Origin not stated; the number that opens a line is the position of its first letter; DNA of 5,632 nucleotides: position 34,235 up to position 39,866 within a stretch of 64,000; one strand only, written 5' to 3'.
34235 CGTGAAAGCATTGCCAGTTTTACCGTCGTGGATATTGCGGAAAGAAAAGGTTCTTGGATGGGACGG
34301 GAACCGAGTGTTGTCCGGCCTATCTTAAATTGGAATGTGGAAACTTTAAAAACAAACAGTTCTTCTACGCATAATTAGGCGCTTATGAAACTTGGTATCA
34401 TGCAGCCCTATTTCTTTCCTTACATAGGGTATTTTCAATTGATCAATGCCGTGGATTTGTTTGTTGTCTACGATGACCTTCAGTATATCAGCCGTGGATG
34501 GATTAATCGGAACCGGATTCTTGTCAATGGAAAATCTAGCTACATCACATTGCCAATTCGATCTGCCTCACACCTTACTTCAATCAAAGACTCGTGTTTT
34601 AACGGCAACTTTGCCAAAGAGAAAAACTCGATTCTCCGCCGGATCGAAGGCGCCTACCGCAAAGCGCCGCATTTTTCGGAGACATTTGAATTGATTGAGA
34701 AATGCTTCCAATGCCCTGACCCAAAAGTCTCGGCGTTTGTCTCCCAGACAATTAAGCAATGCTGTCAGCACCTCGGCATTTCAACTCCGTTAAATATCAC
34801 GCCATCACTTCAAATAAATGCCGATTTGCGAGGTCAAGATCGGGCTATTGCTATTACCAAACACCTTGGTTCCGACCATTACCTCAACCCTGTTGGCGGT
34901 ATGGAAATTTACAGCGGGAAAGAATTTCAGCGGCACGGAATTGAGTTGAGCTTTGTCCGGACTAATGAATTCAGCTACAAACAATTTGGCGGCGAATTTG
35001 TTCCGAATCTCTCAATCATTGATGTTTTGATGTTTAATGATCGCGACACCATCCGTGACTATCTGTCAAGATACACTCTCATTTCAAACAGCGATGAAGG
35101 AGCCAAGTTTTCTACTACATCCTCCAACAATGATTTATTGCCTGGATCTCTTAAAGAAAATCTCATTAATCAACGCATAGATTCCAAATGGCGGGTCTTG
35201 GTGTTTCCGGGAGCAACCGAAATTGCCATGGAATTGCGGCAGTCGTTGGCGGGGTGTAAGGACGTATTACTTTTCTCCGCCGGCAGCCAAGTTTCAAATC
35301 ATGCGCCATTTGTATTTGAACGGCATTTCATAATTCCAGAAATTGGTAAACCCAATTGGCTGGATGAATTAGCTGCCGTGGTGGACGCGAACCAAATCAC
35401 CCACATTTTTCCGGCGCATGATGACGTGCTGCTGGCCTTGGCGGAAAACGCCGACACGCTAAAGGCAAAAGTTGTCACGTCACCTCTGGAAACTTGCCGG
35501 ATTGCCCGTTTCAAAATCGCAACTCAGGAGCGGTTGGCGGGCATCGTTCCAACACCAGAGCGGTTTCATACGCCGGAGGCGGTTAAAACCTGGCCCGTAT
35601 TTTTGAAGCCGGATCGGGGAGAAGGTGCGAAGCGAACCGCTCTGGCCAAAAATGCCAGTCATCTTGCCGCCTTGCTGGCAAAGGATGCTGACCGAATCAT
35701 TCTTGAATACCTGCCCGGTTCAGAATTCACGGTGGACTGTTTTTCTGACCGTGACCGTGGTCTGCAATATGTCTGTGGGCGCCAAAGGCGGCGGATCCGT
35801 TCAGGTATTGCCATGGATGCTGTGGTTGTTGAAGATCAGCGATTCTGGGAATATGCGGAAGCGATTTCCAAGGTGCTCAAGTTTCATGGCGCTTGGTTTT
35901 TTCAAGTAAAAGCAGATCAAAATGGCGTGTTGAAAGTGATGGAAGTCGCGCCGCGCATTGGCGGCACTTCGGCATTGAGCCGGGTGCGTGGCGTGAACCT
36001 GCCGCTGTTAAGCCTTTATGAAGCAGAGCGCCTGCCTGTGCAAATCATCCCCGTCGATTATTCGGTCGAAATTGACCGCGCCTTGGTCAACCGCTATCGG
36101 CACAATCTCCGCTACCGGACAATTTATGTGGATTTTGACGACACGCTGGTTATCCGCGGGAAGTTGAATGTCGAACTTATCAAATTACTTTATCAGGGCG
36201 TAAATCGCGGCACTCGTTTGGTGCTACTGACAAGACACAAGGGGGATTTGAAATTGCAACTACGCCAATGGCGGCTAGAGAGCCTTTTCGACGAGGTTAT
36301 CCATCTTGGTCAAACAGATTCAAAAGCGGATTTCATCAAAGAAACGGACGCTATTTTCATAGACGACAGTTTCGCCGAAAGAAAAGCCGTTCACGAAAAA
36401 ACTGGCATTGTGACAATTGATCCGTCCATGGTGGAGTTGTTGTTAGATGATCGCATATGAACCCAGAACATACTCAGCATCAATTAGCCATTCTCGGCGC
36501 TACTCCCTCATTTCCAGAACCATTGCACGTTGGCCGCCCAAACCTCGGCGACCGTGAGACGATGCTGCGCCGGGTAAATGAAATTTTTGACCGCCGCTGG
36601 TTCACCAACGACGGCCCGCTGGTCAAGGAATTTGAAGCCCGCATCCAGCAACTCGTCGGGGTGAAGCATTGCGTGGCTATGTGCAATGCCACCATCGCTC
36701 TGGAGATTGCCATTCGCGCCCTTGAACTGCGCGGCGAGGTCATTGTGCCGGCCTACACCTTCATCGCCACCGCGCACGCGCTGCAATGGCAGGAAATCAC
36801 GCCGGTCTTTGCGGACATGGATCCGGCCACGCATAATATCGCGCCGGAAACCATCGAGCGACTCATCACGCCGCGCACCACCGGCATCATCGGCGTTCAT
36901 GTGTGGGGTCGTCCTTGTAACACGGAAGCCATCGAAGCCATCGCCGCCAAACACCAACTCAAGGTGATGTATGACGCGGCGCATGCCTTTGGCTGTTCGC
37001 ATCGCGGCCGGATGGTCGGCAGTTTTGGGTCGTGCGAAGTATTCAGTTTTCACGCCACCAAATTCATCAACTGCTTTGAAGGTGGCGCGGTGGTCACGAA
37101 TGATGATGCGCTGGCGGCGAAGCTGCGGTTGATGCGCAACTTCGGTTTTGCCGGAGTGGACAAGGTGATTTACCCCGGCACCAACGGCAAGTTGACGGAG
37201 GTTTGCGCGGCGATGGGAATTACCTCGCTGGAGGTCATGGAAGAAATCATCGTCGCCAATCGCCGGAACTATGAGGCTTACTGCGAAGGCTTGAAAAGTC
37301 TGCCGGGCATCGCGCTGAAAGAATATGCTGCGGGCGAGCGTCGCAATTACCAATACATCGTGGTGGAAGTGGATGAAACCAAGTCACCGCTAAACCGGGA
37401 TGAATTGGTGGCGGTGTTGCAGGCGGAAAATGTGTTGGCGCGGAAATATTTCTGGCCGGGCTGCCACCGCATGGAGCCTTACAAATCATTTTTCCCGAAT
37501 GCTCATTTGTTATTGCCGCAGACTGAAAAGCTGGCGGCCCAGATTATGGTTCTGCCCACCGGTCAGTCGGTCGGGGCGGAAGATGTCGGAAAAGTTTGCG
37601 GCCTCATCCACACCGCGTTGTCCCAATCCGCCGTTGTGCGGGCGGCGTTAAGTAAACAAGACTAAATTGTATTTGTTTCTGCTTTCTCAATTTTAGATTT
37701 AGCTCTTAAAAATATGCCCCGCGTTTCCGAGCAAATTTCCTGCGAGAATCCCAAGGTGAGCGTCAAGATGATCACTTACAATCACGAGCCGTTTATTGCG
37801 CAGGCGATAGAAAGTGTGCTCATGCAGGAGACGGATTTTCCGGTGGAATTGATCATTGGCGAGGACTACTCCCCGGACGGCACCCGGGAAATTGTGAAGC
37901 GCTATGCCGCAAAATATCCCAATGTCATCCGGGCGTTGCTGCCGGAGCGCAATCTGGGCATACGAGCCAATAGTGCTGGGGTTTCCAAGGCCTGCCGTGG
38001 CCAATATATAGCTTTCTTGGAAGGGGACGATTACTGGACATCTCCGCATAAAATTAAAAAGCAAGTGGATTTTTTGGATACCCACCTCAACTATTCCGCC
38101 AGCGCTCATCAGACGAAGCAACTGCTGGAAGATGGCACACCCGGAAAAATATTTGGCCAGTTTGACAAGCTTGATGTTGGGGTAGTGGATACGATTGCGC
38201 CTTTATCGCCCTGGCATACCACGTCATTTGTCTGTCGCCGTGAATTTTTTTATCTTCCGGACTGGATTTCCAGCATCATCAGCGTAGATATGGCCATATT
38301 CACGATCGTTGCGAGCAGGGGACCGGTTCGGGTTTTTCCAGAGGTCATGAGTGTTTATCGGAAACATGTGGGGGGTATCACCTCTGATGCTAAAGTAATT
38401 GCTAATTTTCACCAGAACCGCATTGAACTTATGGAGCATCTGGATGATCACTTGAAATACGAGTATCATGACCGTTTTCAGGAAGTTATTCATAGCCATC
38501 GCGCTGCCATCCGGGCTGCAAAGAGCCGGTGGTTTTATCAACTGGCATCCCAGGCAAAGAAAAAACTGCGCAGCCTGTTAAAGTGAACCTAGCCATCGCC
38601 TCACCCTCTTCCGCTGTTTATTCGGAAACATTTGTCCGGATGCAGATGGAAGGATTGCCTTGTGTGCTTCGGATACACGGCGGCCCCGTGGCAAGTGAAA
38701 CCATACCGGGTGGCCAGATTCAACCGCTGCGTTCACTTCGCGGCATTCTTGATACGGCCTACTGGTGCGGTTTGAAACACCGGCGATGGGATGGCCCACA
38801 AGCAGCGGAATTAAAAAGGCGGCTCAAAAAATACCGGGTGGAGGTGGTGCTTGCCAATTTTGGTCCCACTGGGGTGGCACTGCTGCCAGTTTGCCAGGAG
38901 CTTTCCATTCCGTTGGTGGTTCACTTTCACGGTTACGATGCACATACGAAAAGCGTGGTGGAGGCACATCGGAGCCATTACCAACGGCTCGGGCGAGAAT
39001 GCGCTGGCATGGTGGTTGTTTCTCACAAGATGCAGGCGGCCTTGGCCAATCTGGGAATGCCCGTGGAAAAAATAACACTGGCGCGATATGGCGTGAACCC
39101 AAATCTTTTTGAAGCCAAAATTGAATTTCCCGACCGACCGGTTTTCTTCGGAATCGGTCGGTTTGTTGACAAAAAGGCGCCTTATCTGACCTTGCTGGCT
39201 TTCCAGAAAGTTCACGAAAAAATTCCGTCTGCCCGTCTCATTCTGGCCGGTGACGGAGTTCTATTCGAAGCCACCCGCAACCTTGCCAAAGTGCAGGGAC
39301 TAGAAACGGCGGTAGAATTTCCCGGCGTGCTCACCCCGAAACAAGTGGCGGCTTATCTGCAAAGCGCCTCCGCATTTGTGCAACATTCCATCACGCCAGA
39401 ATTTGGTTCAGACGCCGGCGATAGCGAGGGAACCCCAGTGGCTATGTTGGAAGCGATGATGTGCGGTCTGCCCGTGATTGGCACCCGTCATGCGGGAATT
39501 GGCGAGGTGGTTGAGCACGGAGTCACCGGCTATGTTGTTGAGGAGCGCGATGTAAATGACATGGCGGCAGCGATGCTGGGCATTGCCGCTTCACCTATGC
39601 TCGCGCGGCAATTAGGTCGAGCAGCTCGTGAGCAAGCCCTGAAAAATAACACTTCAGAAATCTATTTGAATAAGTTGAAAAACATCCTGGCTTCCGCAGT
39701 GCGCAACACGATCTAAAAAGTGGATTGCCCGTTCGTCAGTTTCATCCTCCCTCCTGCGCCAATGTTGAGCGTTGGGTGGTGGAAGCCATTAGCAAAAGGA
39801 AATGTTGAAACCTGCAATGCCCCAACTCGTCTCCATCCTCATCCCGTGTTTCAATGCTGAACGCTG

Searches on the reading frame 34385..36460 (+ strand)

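Call 46: search_protein_families(library=pfam, proteins=[window:34385-36460:+], max_evalue=0.0001)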
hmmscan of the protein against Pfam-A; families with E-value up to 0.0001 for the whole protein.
window:34385-36460:+ (691 aa): 4 families
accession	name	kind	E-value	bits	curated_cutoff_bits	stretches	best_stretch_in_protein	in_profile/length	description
PF08889.16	WbqC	-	1.7e-66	224.7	21.3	1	7-224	1-217/218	WbqC-like protein family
PF15632.11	ATPgrasp_Ter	-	2e-17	63.6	29.1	1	436-550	4-111/131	ATP-grasp in the biosynthetic pathway with Ter operon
PF02655.19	ATP-grasp_3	-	2e-05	25.2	23.2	1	377-528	4-160/160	ATP-grasp domain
PF21360.3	PylC-like_N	-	3.4e-05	24.3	27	1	310-363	39-92/96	PylC-like, N-terminal domain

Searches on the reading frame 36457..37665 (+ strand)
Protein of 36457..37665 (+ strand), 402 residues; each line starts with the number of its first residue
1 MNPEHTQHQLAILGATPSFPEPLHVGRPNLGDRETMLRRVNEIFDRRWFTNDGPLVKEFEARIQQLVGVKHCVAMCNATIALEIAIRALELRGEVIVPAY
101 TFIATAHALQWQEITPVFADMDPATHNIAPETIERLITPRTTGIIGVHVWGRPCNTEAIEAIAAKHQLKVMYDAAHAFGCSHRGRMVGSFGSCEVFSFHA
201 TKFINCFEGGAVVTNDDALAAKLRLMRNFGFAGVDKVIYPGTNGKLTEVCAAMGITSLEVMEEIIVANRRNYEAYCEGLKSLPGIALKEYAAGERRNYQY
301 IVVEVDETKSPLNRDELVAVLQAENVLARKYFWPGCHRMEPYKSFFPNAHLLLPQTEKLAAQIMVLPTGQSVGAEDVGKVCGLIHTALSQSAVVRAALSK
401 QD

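Call 46: search_protein_families(library=pfam, proteins=[window:36457-37665:+], max_evalue=0.0001)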
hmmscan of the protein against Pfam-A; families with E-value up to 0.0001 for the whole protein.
window:36457-37665:+ (402 aa): 2 families
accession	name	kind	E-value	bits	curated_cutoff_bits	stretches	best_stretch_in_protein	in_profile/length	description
PF01041.23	DegT_DnrJ_EryC1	-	1.7e-108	363.5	19.8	1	33-383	4-358/360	DegT/DnrJ/EryC1/StrS aminotransferase family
PF01212.27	Beta_elim_lyase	-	7.7e-06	25.9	27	1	53-287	31-273/288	Beta-eliminating lyase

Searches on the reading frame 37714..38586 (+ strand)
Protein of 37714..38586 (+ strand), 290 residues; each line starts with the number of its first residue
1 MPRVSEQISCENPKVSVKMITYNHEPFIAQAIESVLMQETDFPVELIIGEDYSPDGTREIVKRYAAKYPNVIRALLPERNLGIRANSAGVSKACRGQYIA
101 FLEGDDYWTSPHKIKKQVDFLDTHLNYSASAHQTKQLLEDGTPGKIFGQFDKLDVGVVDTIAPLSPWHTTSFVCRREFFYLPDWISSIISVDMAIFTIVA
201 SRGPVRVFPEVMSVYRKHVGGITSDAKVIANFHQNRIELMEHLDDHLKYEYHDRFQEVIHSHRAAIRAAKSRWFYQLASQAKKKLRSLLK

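Call 46: search_protein_families(library=pfam, proteins=[window:37714-38586:+], max_evalue=0.0001)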
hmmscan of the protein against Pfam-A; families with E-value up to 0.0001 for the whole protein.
window:37714-38586:+ (290 aa): 3 families
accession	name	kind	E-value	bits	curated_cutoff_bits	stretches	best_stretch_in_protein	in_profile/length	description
PF00535.33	Glycos_transf_2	-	6.3e-22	78.7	23.3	1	16-126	1-108/168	Glycosyl transferase family 2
PF13641.12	Glyco_tranf_2_3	-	4.6e-10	40.3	27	1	13-139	1-126/230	Glycosyltransferase like family 2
PF10111.15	Glyco_tranf_2_2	-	6.5e-06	26.3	27.3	1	25-119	12-104/276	Glycosyltransferase like family 2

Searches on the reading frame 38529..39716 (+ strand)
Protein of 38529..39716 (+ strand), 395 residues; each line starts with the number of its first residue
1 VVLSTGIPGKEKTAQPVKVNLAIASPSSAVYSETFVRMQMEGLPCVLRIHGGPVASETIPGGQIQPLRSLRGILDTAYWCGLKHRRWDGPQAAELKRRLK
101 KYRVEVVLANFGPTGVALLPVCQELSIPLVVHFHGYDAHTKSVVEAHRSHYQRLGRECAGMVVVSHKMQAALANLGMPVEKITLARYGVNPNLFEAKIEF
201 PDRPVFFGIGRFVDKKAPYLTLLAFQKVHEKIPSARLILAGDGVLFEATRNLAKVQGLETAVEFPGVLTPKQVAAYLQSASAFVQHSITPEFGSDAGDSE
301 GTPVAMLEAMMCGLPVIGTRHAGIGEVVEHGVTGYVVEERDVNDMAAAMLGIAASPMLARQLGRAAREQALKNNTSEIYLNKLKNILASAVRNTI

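Call 46: search_protein_families(library=pfam, proteins=[window:38529-39716:+], max_evalue=0.0001)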
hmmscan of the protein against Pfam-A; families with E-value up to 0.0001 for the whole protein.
window:38529-39716:+ (395 aa): 5 families
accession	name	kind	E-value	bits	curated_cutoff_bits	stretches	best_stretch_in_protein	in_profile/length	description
PF00534.26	Glycos_transf_1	-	3.3e-32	111.8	26.4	1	196-368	8-171/172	Glycosyl transferases group 1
PF13692.12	Glyco_trans_1_4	-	4.3e-28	98.8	27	1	204-352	2-139/142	Glycosyl transferases group 1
PF13439.12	Glyco_transf_4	-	1e-13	52.1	28.5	1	77-192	46-169/170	Glycosyltransferase Family 4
PF13579.12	Glyco_trans_4_4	-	5.3e-08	33.8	29.7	1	88-188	55-158/158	Glycosyl transferase 4-like domain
PF13524.12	Glyco_trans_1_2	-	1.4e-07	32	25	1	255-377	27-136/144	Glycosyl transferase-like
